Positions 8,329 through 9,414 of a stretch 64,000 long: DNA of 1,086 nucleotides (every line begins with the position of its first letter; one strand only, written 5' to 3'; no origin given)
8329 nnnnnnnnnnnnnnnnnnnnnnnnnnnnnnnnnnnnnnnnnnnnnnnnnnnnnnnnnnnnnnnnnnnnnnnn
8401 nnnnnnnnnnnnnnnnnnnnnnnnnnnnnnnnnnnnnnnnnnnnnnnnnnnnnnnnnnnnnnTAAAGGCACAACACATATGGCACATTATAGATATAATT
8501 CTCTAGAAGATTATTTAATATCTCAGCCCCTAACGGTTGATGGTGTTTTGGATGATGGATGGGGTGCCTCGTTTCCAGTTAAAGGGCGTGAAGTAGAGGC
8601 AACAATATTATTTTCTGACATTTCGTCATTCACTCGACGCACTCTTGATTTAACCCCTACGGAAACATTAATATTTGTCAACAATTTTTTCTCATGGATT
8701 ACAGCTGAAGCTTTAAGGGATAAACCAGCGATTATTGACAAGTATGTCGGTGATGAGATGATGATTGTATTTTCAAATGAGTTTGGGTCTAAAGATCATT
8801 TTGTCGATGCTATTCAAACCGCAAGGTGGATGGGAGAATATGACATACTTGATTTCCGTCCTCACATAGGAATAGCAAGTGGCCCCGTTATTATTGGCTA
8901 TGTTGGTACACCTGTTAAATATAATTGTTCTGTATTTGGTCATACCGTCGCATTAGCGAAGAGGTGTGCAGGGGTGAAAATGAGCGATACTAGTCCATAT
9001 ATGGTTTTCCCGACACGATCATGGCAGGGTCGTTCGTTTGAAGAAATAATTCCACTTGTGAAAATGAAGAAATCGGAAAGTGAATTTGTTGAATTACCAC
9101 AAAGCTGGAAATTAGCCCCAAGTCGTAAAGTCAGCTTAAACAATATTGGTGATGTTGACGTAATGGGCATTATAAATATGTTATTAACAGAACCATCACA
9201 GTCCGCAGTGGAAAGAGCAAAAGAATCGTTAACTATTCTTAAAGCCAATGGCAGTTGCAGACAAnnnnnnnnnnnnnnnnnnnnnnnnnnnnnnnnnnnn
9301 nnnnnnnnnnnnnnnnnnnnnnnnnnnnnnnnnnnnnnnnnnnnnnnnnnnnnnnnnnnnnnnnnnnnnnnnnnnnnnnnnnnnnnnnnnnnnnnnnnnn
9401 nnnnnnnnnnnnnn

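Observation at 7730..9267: Caspase-like protease gene followed by a minimal class III nucleotidyl cyclase: possible cyclic-nucleotide signalling defence module with a non-canonical effector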

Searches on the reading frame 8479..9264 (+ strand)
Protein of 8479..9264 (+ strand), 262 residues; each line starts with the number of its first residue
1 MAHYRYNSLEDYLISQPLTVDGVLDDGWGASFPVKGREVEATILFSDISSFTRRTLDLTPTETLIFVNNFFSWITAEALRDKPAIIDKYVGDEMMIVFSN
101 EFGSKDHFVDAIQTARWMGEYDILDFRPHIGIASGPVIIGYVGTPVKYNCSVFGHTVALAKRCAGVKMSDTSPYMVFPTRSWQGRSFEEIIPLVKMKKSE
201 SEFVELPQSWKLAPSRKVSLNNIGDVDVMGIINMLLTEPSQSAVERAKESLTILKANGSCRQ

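Call 3: search_protein_families(library=pfam, proteins=[window:8479-9264:+], max_evalue=1)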
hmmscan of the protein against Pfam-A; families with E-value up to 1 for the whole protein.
window:8479-9264:+ (262 aa): 1 family
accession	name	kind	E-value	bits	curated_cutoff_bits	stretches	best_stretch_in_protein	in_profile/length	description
PF00211.25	Guanylate_cyc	-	1.1e-09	38.6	21.9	1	40-163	8-136/183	Adenylate and Guanylate cyclase catalytic domain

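Call 4: search_protein_families(library=padloc, proteins=[window:8479-9264:+], max_evalue=1)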
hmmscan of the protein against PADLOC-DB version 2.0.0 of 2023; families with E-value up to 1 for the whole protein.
window:8479-9264:+ (262 aa): 2 families
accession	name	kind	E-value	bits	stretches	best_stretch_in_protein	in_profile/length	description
PDLC00734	PycC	-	1.2e-05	22.6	1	38-162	187-319/374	Pycsar cyclase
PDLC02367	PycC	-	0.00029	18.3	1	35-116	38-114/226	-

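Call 9: find_homologous_proteins(query=window:8479-9264:+, max_evalue=0.001)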
Query window:8479-9264:+ (262 aa): 665 proteins with E <= 0.001 among 1439 candidates; the best 120 are listed.
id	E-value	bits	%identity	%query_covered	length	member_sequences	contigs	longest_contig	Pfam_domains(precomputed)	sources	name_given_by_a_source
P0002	4.0e-173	592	100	100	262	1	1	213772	PF00211.26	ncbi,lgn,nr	ncbi:adenylate/guanylate cyclase domain-containing protein [candidate division TA06 bacterium]|nr:ad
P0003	9.5e-152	522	88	98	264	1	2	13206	PF00211.26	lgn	-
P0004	4.7e-104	365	63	97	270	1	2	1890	PF00211.26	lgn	-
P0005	8.2e-104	365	60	99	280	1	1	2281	-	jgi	jgi:hypothetical protein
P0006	6.8e-103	362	60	99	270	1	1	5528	PF00211.26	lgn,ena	-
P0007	1.6e-102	360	61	98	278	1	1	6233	-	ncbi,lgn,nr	ncbi:MAG: adenylate/guanylate cyclase domain-containing protein [candidate division Zixibacteria bac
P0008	1.6e-102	360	62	97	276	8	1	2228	PF00211.26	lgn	-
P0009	6.3e-102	358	61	99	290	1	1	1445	-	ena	-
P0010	1.8e-101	357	59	98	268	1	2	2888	-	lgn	-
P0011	3.0e-101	356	60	100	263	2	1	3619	PF00211.26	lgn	-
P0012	8.9e-101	355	61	99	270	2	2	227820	PF00211.26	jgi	jgi:hypothetical protein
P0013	1.2e-100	354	60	99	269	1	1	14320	PF00211.26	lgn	-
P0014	6.4e-100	352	60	98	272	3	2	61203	PF00211.26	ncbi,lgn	-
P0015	8.4e-100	352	58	99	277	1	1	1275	-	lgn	-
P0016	2.7e-99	350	60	98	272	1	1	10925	PF00211.26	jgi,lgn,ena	-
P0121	3.8e-91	323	57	98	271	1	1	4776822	PF00211.26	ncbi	-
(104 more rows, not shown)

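Call 10: find_encoding_contigs(protein=P0003, flank=6000, max_places=3)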
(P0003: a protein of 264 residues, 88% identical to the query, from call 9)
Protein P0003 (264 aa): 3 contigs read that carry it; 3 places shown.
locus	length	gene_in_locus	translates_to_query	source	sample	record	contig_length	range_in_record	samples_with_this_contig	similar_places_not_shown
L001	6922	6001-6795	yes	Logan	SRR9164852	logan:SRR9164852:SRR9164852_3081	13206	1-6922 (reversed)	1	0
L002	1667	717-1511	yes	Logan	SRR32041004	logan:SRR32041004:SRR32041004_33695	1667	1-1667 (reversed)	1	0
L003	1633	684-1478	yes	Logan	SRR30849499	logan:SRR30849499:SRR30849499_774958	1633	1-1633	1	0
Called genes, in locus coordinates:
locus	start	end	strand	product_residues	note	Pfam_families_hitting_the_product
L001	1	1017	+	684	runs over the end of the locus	-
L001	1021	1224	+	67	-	PF12728:HTH_17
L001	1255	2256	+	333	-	PF24624:Int_N, PF00589:Phage_integrase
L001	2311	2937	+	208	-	PF00717:Peptidase_S24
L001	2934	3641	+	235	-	PF20247:DUF6602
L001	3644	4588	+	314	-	PF18144:SMODS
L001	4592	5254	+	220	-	-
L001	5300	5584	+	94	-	-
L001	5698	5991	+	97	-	-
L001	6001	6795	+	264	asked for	PF00211:Guanylate_cyc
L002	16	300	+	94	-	-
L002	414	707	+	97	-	-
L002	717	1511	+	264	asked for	PF00211:Guanylate_cyc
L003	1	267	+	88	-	?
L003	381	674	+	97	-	-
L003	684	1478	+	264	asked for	PF00211:Guanylate_cyc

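Call 11: find_encoding_contigs(protein=P0012, flank=6000, max_places=3)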
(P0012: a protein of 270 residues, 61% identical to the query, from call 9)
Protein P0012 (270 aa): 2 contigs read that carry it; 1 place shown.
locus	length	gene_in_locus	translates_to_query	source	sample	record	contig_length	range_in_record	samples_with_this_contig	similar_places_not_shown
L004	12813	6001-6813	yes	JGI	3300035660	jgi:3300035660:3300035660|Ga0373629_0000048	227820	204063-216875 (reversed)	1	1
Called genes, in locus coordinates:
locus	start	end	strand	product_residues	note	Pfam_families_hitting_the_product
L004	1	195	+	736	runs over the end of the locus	PF02225:PA, PF04389:Peptidase_M28, PF04253:TFR_dimer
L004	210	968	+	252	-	PF02597:ThiS, PF02391:MoaE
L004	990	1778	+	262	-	PF00459:Inositol_P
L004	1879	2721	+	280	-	PF00149:Metallophos, PF12850:Metallophos_2 (faint)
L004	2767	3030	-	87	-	PF24732:ParE_like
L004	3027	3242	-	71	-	-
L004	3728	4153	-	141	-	PF01850:PIN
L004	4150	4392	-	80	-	-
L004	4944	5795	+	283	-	-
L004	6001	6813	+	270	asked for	PF00211:Guanylate_cyc (faint)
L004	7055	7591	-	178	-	PF01613:Flavin_Reduct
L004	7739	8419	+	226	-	-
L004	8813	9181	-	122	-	-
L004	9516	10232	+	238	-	PF13620:CarboxypepD_reg, PF22904:NOMO1-like_2nd (weak), PF03544:TonB_C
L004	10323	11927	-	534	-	PF02310:B12-binding, PF04055:Radical_SAM, PF13282:DUF4070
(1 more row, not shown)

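Call 12: find_encoding_contigs(protein=P0121, flank=6000, max_places=3)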
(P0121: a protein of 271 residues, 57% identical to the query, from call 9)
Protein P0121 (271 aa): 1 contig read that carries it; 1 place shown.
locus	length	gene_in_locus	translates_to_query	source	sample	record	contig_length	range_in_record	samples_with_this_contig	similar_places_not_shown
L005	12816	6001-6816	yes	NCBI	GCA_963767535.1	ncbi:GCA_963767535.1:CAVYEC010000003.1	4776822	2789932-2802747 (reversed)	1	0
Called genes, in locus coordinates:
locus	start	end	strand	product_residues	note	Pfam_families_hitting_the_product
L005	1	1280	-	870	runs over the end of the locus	PF13671:AAA_33, PF00149:Metallophos, PF16542:PNKP_ligase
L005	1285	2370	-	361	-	-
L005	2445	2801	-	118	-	-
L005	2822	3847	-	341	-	PF12623:Hen1_L, PF13489:Methyltransf_23 (weak), PF05175:MTS (weak), PF13847:Methyltransf_31 (weak), PF08242:Methyltransf_12 (weak), PF13649:Methyltransf_25 (weak)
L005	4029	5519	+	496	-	PF14284:PcfJ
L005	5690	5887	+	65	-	-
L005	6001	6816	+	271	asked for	PF00211:Guanylate_cyc (weak)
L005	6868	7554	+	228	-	-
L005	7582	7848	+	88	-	-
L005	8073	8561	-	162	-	-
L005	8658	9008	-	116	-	-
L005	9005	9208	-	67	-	-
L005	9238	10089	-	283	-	-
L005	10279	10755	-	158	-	-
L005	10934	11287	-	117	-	-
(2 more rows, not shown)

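Call 14: find_related_loci(query=window:8479-9264:+, collection=genome_contigs, flank=6000)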
Query window:8479-9264:+ (262 aa) in genome_contigs; peptide patterns used: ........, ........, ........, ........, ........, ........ (x = any residue, [..] = any of these).
110 stretches matched a pattern; 25 encode a relative of the query (tblastn E <= 1e-3); 25 distinct loci.
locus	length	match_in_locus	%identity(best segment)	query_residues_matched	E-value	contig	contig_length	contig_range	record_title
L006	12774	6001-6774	55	3-261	5e-93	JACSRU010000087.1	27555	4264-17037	MAG: Chthoniobacterales bacterium isolate VE2 contig-70_1717, whole genome shotgun sequence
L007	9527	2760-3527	50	4-259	4e-89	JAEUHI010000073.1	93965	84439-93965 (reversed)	MAG: Verrucomicrobiales bacterium isolate new MAG-13 k141_730219, whole genome shotgun sequence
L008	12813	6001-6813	52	3-261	2e-88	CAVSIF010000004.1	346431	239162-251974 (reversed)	MAG: uncultured Actinomycetes bacterium isolate MFD02360.bin.3.318 genome assembly, contig: contig_5301, whole genome sh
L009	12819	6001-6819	52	1-261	3e-88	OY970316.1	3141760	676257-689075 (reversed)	MAG: uncultured Actinomycetes bacterium isolate MFD09368.bin.1.87 genome assembly, chromosome: 1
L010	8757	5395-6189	52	3-261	2e-86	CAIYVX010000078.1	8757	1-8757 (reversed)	MAG: uncultured Planctomycetia bacterium isolate AlinenLipids_bin-6114 genome assembly, contig: bin-6114:078/116, whole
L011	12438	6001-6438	31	30-165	3e-14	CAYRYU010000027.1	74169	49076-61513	MAG TPA_asm: uncultured bacterium isolate binchicken_co66_92 genome assembly, contig: NODE_673_length_74169_cov_20.34994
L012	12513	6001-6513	29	14-180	8e-14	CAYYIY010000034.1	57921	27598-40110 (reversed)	MAG TPA_asm: uncultured bacterium isolate binchicken_co135_188 genome assembly, contig: NODE_1183_length_57921_cov_3.875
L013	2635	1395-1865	27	30-180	7e-14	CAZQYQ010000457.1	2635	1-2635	MAG TPA_asm: uncultured bacterium isolate SRP089250_co1_29 genome assembly, contig: NODE_87514_length_2635_cov_5.070155,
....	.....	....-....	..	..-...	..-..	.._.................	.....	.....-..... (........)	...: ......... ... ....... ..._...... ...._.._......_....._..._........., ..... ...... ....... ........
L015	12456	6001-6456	29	36-181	4e-13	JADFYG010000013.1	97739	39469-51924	MAG: Candidatus Riflebacteria bacterium isolate nDJH6bin19 nDJH6_bin19_NODE_13_length_97739_cov_6.335461, whole genome s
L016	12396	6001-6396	31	40-165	4e-11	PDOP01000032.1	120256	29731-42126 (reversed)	MAG: Treponema sp. isolate DOLZORAL124_36_15 DolZOral124_scaffold_187, whole genome shotgun sequence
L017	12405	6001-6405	31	37-165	5e-11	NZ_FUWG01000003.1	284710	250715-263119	Treponema porcinum strain ATCC BAA-908, whole genome shotgun sequence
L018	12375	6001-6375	33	44-162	6e-11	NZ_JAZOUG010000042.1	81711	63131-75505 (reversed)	MAG: Treponema sp. isolate T1900045534_YK20190228.MAGScoT_cleanbin_000008 SGB_7753_k141_122911, whole genome shotgun seq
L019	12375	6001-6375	32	44-162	3e-10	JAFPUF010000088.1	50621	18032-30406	MAG: Treponema sp. isolate RGIG1479 Goat_Abomasum-1__c546562, whole genome shotgun sequence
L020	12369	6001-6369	31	42-162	2e-10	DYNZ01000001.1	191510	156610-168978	MAG TPA_asm: Leptospira biflexa isolate SulCav_GS09_5_45_42 SulCav_GS09_5_9_length_191510_cov_27_271657, whole genome sh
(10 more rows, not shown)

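Call 17: find_related_loci(query=A1, collection=metagenome_contigs, flank=5000)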
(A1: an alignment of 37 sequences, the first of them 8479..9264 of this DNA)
Query A1 (262 aa) in metagenome_contigs; peptide patterns used: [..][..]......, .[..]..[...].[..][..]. (x = any residue, [..] = any of these).
600 stretches matched a pattern (row limit reached: there are more); 558 encode a relative of the query (tblastn E <= 1e-3); the best 80 are kept; 80 distinct loci.
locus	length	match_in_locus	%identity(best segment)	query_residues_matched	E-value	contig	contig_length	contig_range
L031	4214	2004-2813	59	3-262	6e-108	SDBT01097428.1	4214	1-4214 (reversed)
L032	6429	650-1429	58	4-258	7e-107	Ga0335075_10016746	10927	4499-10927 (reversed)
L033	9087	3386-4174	56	1-258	3e-97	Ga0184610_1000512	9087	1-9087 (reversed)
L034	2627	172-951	56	4-258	2e-97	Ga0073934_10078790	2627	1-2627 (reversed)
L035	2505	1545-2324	56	4-258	1e-97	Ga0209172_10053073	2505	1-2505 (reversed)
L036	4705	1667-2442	68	4-261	4e-93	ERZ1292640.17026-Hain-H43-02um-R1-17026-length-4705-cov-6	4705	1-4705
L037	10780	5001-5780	53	4-258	3e-91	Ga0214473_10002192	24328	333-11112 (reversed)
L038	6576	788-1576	53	3-261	2e-89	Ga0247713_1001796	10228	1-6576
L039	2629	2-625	60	3-207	6e-88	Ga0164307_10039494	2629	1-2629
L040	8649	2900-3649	53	5-249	6e-85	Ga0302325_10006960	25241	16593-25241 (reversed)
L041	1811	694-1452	52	3-262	3e-89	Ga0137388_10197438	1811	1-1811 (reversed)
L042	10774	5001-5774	56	3-257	3e-84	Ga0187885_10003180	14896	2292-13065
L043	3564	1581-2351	51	5-257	1e-79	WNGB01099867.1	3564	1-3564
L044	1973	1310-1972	53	3-222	1e-82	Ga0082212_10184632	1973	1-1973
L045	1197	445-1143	52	20-255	2e-83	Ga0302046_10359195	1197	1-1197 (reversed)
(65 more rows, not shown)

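Call 25: search_protein_families(library=ncbifam, proteins=[window:8479-9264:+], max_evalue=1)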
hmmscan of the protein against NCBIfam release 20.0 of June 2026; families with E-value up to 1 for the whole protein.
window:8479-9264:+ (262 aa): 0 families

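Call 49: search_solved_structures(query=A1, max_evalue=0.01, show_alignments=2)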
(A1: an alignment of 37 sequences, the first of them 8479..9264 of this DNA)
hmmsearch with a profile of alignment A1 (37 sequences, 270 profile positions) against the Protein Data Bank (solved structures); distinct sequences matched with E-value up to 0.01: 42.
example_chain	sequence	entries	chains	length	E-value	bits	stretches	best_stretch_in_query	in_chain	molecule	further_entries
5mbg_A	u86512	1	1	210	1.1e-14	57.4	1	40-170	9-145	Beta subunit of photoactivated adenylyl cyclase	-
5mbj_A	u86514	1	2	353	1.8e-14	56.8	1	35-170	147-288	Beta subunit of photoactivated adenylyl cyclase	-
5mbk_A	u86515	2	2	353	1.9e-14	56.7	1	35-170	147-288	Beta subunit of photoactivated adenylyl cyclase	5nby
5m27_A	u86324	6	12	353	1.9e-14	56.7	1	35-170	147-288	Beta subunit of photoactivated adenylyl cyclase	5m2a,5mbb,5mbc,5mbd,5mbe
5mbh_A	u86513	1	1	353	2.4e-14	56.4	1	35-170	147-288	Beta subunit of photoactivated adenylyl cyclase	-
9f1z_A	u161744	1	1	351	5e-13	52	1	35-182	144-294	Family 3 adenylate cyclase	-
5x4t_A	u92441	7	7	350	5e-13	52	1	35-182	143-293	Photoactivated adenylyl cyclase | Family 3 adenylate cyclase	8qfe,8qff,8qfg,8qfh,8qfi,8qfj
5x4u_A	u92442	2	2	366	6.1e-13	51.8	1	35-182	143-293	Photoactivated adenylyl cyclase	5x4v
9f1w_A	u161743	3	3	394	6.7e-13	51.6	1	35-182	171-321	Family 3 adenylate cyclase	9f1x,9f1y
4yus_A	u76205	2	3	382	7.1e-13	51.5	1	35-182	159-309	Family 3 adenylate cyclase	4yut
1wc0_A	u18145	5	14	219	2.1e-12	50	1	43-190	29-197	ADENYLATE CYCLASE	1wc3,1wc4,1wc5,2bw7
1wc1_A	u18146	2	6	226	2.4e-12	49.8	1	43-190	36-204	ADENYLATE CYCLASE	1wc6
3r5g_A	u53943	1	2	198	3.2e-12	49.4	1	42-171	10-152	CyaB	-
2w01_A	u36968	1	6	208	1.8e-11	47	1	42-174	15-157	ADENYLATE CYCLASE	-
6fht_A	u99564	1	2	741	3.4e-11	46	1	42-174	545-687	Bacteriophytochrome,Adenylate cyclase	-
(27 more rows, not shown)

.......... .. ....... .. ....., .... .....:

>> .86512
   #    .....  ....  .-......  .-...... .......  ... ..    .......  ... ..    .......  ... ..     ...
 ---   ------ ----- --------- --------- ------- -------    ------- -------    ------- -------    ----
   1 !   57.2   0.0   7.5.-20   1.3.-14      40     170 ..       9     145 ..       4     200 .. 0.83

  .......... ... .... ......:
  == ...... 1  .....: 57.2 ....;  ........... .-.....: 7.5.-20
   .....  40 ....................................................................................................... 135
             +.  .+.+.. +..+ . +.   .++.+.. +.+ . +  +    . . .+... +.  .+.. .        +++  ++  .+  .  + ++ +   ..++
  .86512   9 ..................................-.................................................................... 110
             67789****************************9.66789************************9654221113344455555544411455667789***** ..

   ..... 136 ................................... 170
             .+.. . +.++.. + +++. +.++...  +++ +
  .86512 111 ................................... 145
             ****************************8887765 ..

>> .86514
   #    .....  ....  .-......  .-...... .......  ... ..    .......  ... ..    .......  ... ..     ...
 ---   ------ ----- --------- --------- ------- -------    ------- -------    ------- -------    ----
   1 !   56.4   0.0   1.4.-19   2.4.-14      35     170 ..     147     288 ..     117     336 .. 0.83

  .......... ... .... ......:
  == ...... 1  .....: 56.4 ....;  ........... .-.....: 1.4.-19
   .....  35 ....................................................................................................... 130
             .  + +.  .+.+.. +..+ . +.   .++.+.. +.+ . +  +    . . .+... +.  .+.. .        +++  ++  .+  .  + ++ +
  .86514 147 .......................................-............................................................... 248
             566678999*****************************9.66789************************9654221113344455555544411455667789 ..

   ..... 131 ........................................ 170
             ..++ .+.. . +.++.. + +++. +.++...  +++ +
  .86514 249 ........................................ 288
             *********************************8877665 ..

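Call 55: predict_structure(alignment_id=A1)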
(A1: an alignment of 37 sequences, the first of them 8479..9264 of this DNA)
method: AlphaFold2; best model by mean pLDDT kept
length: 262 residues; sequences in the alignment: 37
mean_pLDDT: 91.8   pTM: 0.89
mean pLDDT of the five models: 91.8, 91.6, 91.6, 89.8, 89.8
residues with pLDDT >= 90: 190; 70-90: 67; 50-70: 3; < 50: 2
segments of 3 or more residues with pLDDT < 50: none
pLDDT, mean of each block of 10 residues (from residue 1): 77 95 92 95 94 95 94 85 86 93 96 94 90 98 85 96 92 94 93 88 89 97 97 88 95 94 70
secondary structure, 60 per line:
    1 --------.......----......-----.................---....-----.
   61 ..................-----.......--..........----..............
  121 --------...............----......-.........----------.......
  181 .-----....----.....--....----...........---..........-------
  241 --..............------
elements in order: H9-15 E20-25 E31-47 H51-54 H60-78 E84-90 E93-99 H107-120 E129-143 E148-153 H155-163 E174-178 H187-190 E195-199 E202-205 E210-220 E224-233 H243-256

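Call 62: search_protein_families(library=pfam, alignment_id=A3, max_evalue=0.0001)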
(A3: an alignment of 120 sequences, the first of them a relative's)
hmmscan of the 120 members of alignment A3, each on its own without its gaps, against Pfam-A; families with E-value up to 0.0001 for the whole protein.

A. member 1, L001:4592-5251:+ (220 aa): 0 families

B. families by the number of members that match (of 120 scanned): 90 families (the first 25 are shown)
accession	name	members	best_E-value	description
PF13604.12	AAA_30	2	3.4e-51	AAA domain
PF01555.25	N6_N4_Mtase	2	7.8e-28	DNA methylase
PF04203.18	Sortase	2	6.9e-27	Sortase domain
PF13245.12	AAA_19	2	5.2e-19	AAA domain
PF13649.12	Methyltransf_25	2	1e-07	Methyltransferase domain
PF13847.12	Methyltransf_31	2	1.2e-07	Methyltransferase domain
PF13401.12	AAA_22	2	5e-07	AAA domain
PF12623.12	Hen1_L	1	4.1e-116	RNA repair, ligase-Pnkp-associating, region of Hen1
PF18135.7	Type_ISP_C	1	2.2e-89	Type ISP C-terminal specificity domain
PF09517.16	RE_Eco29kI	1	8.3e-68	Eco29kI restriction endonuclease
PF01863.23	YgjP-like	1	1.2e-59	YgjP-like, metallopeptidase domain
PF00082.27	Peptidase_S8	1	3.1e-59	Subtilase family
PF02384.22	N6_Mtase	1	5.5e-54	N-6 DNA Methylase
PF13500.12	AAA_26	1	1e-45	AAA domain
PF00580.27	UvrD-helicase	1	5.9e-35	UvrD/REP helicase N-terminal domain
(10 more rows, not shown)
